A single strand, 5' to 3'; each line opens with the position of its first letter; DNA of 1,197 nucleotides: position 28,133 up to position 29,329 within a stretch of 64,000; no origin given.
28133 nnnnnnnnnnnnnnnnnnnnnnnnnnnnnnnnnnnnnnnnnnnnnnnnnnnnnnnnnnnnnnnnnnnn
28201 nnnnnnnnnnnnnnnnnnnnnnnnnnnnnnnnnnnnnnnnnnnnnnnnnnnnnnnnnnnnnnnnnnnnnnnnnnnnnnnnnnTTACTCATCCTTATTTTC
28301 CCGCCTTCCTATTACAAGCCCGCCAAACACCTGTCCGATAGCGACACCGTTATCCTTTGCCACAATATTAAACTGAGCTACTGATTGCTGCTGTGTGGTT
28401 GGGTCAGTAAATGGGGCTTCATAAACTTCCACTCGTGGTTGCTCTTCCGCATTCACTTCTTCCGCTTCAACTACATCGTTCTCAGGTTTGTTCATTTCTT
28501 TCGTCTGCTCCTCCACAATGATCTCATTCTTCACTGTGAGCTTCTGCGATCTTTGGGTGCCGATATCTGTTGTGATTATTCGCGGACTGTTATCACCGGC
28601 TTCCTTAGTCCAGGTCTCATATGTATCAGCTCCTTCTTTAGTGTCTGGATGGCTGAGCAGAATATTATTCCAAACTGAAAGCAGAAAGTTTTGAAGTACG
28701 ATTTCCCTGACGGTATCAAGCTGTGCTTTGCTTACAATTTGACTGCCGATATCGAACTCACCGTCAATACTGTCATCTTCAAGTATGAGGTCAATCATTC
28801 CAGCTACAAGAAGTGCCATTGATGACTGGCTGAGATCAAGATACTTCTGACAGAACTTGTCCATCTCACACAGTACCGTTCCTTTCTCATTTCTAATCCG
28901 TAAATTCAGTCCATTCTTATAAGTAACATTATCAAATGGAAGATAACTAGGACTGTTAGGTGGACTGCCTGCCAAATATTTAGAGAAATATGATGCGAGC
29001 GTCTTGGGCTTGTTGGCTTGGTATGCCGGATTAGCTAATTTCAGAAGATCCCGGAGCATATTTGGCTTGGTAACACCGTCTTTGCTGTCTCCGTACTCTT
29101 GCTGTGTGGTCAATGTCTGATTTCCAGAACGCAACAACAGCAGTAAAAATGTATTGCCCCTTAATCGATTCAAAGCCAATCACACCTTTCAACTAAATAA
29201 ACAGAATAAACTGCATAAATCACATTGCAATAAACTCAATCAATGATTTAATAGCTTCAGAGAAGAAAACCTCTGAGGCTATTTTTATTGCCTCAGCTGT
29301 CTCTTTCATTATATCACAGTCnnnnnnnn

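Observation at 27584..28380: A short F-x-V...DNG(I/V)A(V/I)G motif is shared by all three ATPase partners, and P2/P3 are paralogues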

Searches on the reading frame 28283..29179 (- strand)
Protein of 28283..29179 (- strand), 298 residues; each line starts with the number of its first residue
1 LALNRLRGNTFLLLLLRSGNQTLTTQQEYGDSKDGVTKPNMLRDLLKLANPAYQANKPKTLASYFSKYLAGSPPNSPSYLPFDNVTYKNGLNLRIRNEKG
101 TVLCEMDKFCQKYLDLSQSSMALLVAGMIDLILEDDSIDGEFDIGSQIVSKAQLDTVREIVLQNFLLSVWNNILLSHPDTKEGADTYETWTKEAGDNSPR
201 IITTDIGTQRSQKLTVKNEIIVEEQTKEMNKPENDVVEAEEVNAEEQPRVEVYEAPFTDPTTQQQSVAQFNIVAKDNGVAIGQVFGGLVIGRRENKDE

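Call 3: search_protein_families(library=pfam, proteins=[window:28283-29179:-], max_evalue=0.01)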
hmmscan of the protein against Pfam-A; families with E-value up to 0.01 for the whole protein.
window:28283-29179:- (298 aa): 0 families

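Call 4: search_protein_families(library=padloc, proteins=[window:28283-29179:-], max_evalue=0.01)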
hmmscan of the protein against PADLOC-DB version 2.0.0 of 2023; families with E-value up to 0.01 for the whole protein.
window:28283-29179:- (298 aa): 0 families

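Call 5: search_protein_families(library=ncbifam, proteins=[window:28283-29179:-], max_evalue=0.01)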
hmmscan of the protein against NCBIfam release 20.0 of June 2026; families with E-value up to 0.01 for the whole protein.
window:28283-29179:- (298 aa): 0 families

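Call 18: find_homologous_proteins(query=window:28283-29179:-, max_evalue=0.01)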
Query window:28283-29179:- (298 aa): 78 proteins with E <= 0.01 among 1037 candidates.
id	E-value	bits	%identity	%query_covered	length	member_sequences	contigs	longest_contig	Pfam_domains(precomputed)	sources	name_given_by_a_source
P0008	3.3e-191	652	99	100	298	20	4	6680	-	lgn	-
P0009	3.5e-127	442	67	99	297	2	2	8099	-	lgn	-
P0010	1.9e-122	426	65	99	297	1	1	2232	-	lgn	-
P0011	8.4e-103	362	61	99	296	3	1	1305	-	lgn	-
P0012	3.6e-99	350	56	99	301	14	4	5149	-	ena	-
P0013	2.3e-98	347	66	81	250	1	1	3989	-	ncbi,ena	-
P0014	9.6e-98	345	54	99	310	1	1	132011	-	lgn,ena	-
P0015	4.9e-97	343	54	99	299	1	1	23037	-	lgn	-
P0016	5.1e-97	343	55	99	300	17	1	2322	-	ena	-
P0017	6.0e-97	343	55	99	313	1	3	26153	-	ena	-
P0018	6.9e-97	343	55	99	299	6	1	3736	-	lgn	-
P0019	1.3e-96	342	55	99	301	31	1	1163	-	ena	-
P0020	4.9e-96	340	54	99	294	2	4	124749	-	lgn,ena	-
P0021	4.7e-95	336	55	99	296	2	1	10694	-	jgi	-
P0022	9.4e-95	335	54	99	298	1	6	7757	-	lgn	-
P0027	1.0e-93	332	52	99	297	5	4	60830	-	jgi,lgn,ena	-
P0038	3.5e-77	278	49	88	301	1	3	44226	-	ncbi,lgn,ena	-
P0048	5.9e-75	271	50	97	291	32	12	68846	-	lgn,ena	-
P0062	2.9e-65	239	52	72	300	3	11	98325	-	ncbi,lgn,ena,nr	ncbi:MAG: hypothetical protein IJP69_04330 [Synergistaceae bacterium]|nr:hypothetical protein [Syner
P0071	1.2e-48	184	44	73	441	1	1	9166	-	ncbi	-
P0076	2.3e-43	167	38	80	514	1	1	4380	PF05729.19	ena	-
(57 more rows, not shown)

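Call 23: find_encoding_contigs(protein=P0038, flank=6000, max_places=2)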
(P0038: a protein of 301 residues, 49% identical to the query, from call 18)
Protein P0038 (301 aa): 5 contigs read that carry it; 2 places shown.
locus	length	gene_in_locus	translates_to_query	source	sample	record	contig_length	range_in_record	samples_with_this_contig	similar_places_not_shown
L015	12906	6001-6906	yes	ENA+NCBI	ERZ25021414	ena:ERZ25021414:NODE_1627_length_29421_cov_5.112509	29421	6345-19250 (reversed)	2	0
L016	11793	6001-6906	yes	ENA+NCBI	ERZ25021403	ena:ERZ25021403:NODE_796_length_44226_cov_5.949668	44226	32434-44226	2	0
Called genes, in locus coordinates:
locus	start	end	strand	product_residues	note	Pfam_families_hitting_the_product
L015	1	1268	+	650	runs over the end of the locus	PF01841:Transglut_core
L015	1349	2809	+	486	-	-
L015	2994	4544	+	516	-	PF03816:LytR_cpsA_psr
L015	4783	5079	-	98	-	-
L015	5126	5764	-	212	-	-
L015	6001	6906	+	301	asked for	-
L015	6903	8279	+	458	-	-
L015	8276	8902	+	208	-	-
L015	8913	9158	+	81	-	PF12728:HTH_17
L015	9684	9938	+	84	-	-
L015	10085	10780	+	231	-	PF00149:Metallophos (weak)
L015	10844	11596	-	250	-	-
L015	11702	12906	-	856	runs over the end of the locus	PF00528:BPD_transp_1, PF00483:NTP_transferase, PF12804:NTP_transf_3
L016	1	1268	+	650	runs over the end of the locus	PF01841:Transglut_core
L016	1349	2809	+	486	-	-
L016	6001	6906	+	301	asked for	-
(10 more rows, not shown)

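Call 24: find_encoding_contigs(protein=P0048, flank=6000, max_places=2)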
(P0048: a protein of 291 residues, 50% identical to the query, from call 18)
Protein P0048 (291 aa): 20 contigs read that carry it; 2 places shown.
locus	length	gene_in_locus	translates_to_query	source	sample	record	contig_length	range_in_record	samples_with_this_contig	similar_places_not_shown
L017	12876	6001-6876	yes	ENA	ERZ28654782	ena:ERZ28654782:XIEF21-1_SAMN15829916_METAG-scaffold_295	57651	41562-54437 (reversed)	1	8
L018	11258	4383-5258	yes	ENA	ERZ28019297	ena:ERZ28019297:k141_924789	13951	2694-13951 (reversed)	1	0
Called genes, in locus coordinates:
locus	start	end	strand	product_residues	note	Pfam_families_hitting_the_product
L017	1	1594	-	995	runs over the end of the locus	PF00476:DNA_pol_A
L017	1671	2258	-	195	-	PF10991:Enc34_ssDNA-bd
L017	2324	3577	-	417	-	PF10926:DUF2800, PF12705:PDDEXK_1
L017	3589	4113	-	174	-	-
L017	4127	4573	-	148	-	PF24963:DUF7768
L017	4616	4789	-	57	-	-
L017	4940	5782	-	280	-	PF04297:UPF0122 (weak), PF04545:Sigma70_r4, PF08281:Sigma70_r4_2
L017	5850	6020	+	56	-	-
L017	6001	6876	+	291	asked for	-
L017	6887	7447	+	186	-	-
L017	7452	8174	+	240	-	-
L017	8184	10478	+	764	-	PF13166:AAA_13, PF13304:AAA_21 (faint)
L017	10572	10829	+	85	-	-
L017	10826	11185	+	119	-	-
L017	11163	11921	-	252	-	PF01381:HTH_3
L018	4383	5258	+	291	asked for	-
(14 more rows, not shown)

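Call 25: find_encoding_contigs(protein=P0071, flank=6000, max_places=2)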
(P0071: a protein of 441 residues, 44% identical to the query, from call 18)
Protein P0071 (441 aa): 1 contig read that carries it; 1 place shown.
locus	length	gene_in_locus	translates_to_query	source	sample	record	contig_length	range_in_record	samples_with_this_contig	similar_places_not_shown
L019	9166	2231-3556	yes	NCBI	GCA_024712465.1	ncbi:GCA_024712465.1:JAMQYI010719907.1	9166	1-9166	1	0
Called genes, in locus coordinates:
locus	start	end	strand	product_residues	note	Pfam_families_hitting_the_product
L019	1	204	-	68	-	?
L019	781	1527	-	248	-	PF08281:Sigma70_r4_2 (weak), PF04545:Sigma70_r4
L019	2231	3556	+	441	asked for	-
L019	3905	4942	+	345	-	-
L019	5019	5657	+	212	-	-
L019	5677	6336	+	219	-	PF04402:SIMPL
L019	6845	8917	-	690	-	PF09479:Flg_new, PF13306:LRR_5, PF13855:LRR_8 (faint), PF13306:LRR_5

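Call 27: find_encoding_contigs(protein=P0076, flank=5000, max_places=1)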
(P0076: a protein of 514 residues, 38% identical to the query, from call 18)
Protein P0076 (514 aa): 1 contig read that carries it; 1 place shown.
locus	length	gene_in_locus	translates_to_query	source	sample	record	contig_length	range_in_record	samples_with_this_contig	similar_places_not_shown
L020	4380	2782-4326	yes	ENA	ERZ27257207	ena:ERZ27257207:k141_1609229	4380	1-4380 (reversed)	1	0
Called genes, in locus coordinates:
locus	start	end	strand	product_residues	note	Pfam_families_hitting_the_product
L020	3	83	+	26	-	?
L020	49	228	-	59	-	-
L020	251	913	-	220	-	-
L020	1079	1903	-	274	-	-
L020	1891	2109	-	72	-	-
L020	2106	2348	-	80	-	-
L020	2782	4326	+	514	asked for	PF05729:NACHT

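Call 28: find_encoding_contigs(protein=P0062, flank=6000, max_places=1)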
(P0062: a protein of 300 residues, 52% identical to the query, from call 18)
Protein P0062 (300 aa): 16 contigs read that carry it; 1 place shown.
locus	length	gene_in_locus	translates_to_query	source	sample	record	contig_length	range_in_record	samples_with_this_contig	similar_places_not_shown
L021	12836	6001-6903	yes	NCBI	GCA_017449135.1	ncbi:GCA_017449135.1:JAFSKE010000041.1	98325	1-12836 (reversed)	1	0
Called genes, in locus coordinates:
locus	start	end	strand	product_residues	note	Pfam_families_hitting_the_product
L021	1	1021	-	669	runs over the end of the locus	PF00476:DNA_pol_A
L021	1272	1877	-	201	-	PF10991:Enc34_ssDNA-bd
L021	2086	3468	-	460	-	PF10926:DUF2800, PF12705:PDDEXK_1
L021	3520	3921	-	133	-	-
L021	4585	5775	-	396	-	-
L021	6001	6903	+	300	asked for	-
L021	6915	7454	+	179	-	-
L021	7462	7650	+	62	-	PF12728:HTH_17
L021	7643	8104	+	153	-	-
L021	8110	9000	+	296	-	-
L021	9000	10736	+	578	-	-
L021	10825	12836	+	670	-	PF23139:OB_YrrC, PF14520:HHH_5 (weak), PF14490:HHH_RecD2, PF13086:AAA_11, PF13245:AAA_19, PF13604:AAA_30, PF18335:SH3_13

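Call 29: find_encoding_contigs(protein=P0027, flank=6000, max_places=1)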
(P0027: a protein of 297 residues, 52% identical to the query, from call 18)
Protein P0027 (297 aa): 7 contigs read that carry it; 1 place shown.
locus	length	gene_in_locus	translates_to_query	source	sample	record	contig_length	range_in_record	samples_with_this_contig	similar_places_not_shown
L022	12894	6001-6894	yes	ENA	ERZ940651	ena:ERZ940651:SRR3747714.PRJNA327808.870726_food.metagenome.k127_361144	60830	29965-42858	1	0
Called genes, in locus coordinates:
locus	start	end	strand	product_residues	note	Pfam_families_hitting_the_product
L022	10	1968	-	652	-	PF00476:DNA_pol_A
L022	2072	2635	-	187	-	PF10991:Enc34_ssDNA-bd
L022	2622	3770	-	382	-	PF10926:DUF2800, PF12705:PDDEXK_1 (weak)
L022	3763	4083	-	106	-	-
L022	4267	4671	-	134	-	PF12957:DUF3846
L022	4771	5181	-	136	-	PF12957:DUF3846 (weak)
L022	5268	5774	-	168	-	-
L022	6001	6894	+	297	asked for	-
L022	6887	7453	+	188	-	-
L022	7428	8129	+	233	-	-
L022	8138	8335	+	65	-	PF12728:HTH_17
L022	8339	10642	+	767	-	PF13166:AAA_13, PF13175:AAA_15, PF13304:AAA_21 (faint)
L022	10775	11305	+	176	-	PF01381:HTH_3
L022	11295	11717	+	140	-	-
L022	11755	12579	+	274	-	-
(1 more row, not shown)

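Call 41: search_solved_structures(query=A2, max_evalue=1)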
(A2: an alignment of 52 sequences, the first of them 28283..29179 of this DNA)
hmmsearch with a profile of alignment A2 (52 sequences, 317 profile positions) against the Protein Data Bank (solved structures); distinct sequences matched with E-value up to 1: 0.

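Call 50: predict_structure(alignment_id=A2)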
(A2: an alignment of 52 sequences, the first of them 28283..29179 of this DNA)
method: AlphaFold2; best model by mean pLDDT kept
length: 298 residues; sequences in the alignment: 52
mean_pLDDT: 83.9   pTM: 0.74
mean pLDDT of the five models: 83.9, 82.9, 82.7, 81.2, 80.8
residues with pLDDT >= 90: 200; 70-90: 21; 50-70: 42; < 50: 35
segments of 3 or more residues with pLDDT < 50: 233-251, 287-298
pLDDT, mean of each block of 10 residues (from residue 1): 93 98 83 88 98 94 96 95 95 97 97 98 99 97 98 98 98 97 97 89 98 95 56 42 43 55 64 57 53 42
secondary structure, 60 per line:
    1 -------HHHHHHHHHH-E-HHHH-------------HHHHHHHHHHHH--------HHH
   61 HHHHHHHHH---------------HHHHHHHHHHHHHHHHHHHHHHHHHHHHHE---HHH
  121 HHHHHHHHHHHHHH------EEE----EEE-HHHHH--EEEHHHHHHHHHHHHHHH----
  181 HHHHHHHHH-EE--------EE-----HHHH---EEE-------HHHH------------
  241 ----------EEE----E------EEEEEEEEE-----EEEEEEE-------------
elements in order: H8-17 H21-24 H38-49 H58-69 H85-113 H118-134 E141-143 E148-150 H152-156 E159-161 H162-176 H181-189 H208-211 E215-217 H225-228 E251-253 E265-273 E279-285

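Call 53: fold_search(model_id=the predicted structure, library=pdb)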
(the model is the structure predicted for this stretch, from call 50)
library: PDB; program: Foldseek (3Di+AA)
matches with E <= 10: 28; with E <= 0.001: 0
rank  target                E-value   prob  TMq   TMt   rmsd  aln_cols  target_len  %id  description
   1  7sau_B                1.4e+00  0.04  0.12  0.15  13.3       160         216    9  Structure of GldLM, the proton-powered motor that drives Type IX protein secretion and gliding motility in Schleiferia (released 2022-03-23)
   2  1qz4                  2.3e+00  0.03  0.12  0.15  16.9       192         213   12  Structure of YcfC Protein of Unknown Function Escherichia coli (released 2004-03-30)
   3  8ucs_C                3.2e+00  0.01  0.07  0.08  21.2       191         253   12  Cryo-EM structure of the flagellar MotAB stator bound to FliG (released 2024-01-24)
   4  9cgu_A                3.5e+00  0.01  0.10  0.04  20.8       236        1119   13  Cas9 ternary complex, 14-nt sgRNA, State II (kinked) (released 2024-12-04)
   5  7cmg_A                3.7e+00  0.01  0.14  0.10  31.4       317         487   13  The Structure of the periplasmic domain of PorM (released 2020-09-02)
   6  7ocu_B                3.9e+00  0.02  0.12  0.07  15.5       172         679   16  Mannitol-1-phosphate bound to the phosphatase domain of the bifunctional mannitol-1-phosphate dehydrogenase/phosphatas (released 2022-04-27)
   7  3ck9_A                4.6e+00  0.01  0.10  0.08  12.7       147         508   12  B. thetaiotaomicron SusD with maltoheptaose (released 2008-05-20)
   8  8huq_A                4.6e+00  0.01  0.12  0.13  15.4       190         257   10  X-ray structure of human PPAR alpha ligand binding domain-elafibranor-SRC1 coactivator peptide co-crystals obtained by (released 2023-08-09)
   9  5y5x_N                4.6e+00  0.01  0.09  0.05  28.7       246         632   12  V/A-type ATPase/synthase from Thermus thermophilus, rotational state 1 (released 2018-01-17)
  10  7bq2_A                5.1e+00  0.01  0.11  0.12  17.1       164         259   12  X-ray structure of human PPARalpha ligand binding domain-pemafibrate-SRC1 coactivator peptide co-crystals obtained by  (released 2020-11-11)
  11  1xg7_B                5.4e+00  0.01  0.12  0.14  16.4       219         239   14  Conserved hypothetical protein Pfu-877259-001 from Pyrococcus furiosus (released 2004-11-23)
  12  6ywx_GG               5.9e+00  0.01  0.12  0.15  17.5       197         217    8  The structure of the mitoribosome from Neurospora crassa with tRNA bound to the E-site (released 2020-11-11)
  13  8hun                  7.3e+00  0.01  0.12  0.13  17.0       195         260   11  X-ray structure of human PPAR alpha ligand binding domain-seladelpar co-crystals obtained by cross-seeding (released 2023-08-09)
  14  6yw5_GG               7.7e+00  0.01  0.11  0.13  18.0       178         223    8  The structure of the small subunit of the mitoribosome from Neurospora crassa (released 2020-11-11)
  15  3ahr                  7.7e+00  0.01  0.10  0.09  15.9       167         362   11  Inactive human Ero1 (released 2010-12-22)
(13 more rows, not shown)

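Call 68: fold_search(model_id=the predicted structure, library=viral)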
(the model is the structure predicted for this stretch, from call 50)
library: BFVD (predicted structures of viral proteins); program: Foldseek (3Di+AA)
matches with E <= 10: 133; with E <= 0.001: 0
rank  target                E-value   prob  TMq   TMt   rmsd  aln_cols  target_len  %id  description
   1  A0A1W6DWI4            3.6e-01  0.06  0.10  0.10  29.6       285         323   13  (no name in the UniProt tables at hand)
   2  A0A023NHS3            1.1e+00  0.04  0.11  0.04  27.3       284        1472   10  (no name in the UniProt tables at hand)
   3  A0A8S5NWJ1            1.3e+00  0.05  0.16  0.19  23.8       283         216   10  Uncharacterized protein [Siphoviridae sp. ctTnV63]
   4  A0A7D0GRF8            1.6e+00  0.10  0.10  0.15  18.9       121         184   12  (no name in the UniProt tables at hand)
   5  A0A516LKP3            1.7e+00  0.18  0.08  0.27  11.6        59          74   17  (no name in the UniProt tables at hand)
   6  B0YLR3                1.8e+00  0.13  0.10  0.11  18.5       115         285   14  Uncharacterized protein [Glossina hytrovirus (isolate Glossina pallidipes/Ethiopia/Seibersdorf/-)]
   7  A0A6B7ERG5            1.8e+00  0.02  0.10  0.09  24.8       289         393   11  (no name in the UniProt tables at hand)
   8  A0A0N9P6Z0            2.3e+00  0.54  0.12  0.23   4.7        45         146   18  (no name in the UniProt tables at hand)
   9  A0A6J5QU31            2.3e+00  0.05  0.08  0.07  22.3       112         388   14  Uncharacterized protein [uncultured Caudovirales phage]
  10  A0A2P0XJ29            2.8e+00  0.01  0.11  0.07  24.3       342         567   13  (no name in the UniProt tables at hand)
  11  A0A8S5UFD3            2.9e+00  0.33  0.10  0.29   7.3        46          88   13  Uncharacterized protein [Myoviridae sp. ctcyQ27]
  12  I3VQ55                3.1e+00  0.33  0.11  0.43   6.4        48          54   12  B67 [miniopterid betaherpesvirus 1]
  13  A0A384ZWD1            3.1e+00  0.03  0.17  0.18  18.8       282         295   12  Uncharacterized protein [Dickeya phage vB_DsoM_JA13]
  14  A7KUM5                3.1e+00  0.02  0.13  0.09  23.5       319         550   12  (no name in the UniProt tables at hand)
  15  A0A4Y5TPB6            3.3e+00  0.28  0.11  0.11  15.2        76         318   12  (no name in the UniProt tables at hand)
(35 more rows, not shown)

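Call 79: search_protein_families(library=phrogs, proteins=[window:28283-29179:-], max_evalue=0.001)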
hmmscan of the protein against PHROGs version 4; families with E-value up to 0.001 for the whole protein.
window:28283-29179:- (298 aa): 0 families

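Call 80: search_dna_similar(query=window:28283-29179:-, collection=phages, mode=protein, max_rows=15)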
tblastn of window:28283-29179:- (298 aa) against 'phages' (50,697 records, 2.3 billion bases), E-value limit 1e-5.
Records with a match: 7; places in all: 7; records where one place covers at least 80% of the query: 4.
Best place of each record, by identity: <60% 7.
By first word of the organism name: Streptococcus 4; phage 2; Lachnospiraceae 1.
By host as written in the record: - 2; Streptococcus constellatus C232 1; Streptococcus constellatus C1050 1; Streptococcus constellatus C818 1; Streptococcus constellatus SK1060 1; Lachnospiraceae 1.
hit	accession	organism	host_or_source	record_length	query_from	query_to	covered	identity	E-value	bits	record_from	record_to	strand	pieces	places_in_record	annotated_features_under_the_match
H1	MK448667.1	Streptococcus phage Javan105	Streptococcus constellatus C232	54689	32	295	89%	25.1%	1e-9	65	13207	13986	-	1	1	hypothetical protein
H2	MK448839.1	Streptococcus phage Javan102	Streptococcus constellatus C1050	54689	32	295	89%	25.1%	1e-9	65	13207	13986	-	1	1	hypothetical protein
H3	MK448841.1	Streptococcus phage Javan108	Streptococcus constellatus C818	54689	32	295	89%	25.1%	1e-9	65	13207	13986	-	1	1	hypothetical protein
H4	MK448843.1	Streptococcus phage Javan112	Streptococcus constellatus SK1060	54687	32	295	89%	25.1%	1e-9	65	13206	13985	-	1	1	hypothetical protein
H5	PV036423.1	phage NatCom_17901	human feces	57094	23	224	68%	31.0%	3e-19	94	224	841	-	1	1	hypothetical protein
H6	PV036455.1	Lachnospiraceae phage IMGVR 15430980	Lachnospiraceae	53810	23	216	65%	29.8%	1e-12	74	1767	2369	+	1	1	hypothetical protein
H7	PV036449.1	phage NatCom_35866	human feces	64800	21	224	68%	27.6%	2e-17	88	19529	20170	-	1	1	hypothetical protein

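Call 81: get_annotated_region(hit=H1, flank=5000)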
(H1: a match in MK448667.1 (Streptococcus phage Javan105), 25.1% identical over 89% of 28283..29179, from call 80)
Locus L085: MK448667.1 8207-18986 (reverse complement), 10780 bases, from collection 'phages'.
description: Streptococcus phage Javan105, complete genome.
organism: Streptococcus phage Javan105 (NCBI taxid 2547977)
taxonomy: Viruses; Duplodnaviria; Heunggongvirae; Uroviricota; Caudoviricetes
host: Streptococcus constellatus C232; source: -; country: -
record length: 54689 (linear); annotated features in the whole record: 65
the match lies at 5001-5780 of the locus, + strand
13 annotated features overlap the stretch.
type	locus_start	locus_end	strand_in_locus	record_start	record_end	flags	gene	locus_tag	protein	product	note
CDS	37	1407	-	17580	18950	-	-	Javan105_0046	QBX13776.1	DNA polymerase I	-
CDS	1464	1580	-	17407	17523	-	-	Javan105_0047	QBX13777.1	hypothetical protein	-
CDS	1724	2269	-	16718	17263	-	-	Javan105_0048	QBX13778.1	hypothetical protein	-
CDS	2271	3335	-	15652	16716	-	-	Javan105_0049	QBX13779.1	hypothetical protein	-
CDS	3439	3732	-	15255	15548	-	-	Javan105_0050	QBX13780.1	putative rRNA biogenesis protein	putative rRNA biogenesis protein rrp5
CDS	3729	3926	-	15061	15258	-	-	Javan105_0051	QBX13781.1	hypothetical protein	-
CDS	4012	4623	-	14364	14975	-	-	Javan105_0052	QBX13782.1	hypothetical protein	FIG00775801: hypothetical protein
CDS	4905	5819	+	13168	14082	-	-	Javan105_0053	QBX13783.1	hypothetical protein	-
CDS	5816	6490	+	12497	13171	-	-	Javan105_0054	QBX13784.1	hypothetical protein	-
CDS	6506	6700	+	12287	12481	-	-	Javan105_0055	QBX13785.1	VrlI-like protein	VrlI homologue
CDS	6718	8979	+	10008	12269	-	-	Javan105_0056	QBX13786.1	translation-disabling ACNase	translation-disabling ACNase RloC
CDS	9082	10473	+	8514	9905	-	-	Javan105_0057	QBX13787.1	hypothetical protein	-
CDS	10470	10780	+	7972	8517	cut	-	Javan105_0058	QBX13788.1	hypothetical protein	-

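Call 97: search_protein_families(library=pfam, proteins=[L015:6903-8279:+, L021:9000-10736:+, L021:7643-8104:+], max_evalue=0.001)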
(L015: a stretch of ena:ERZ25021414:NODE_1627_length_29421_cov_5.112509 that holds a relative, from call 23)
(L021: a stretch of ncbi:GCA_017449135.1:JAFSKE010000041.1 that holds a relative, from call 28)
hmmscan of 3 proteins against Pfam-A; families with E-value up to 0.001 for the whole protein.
L015:6903-8279:+ (458 aa): 0 families

L021:9000-10736:+ (578 aa): 0 families

L021:7643-8104:+ (153 aa): 0 families
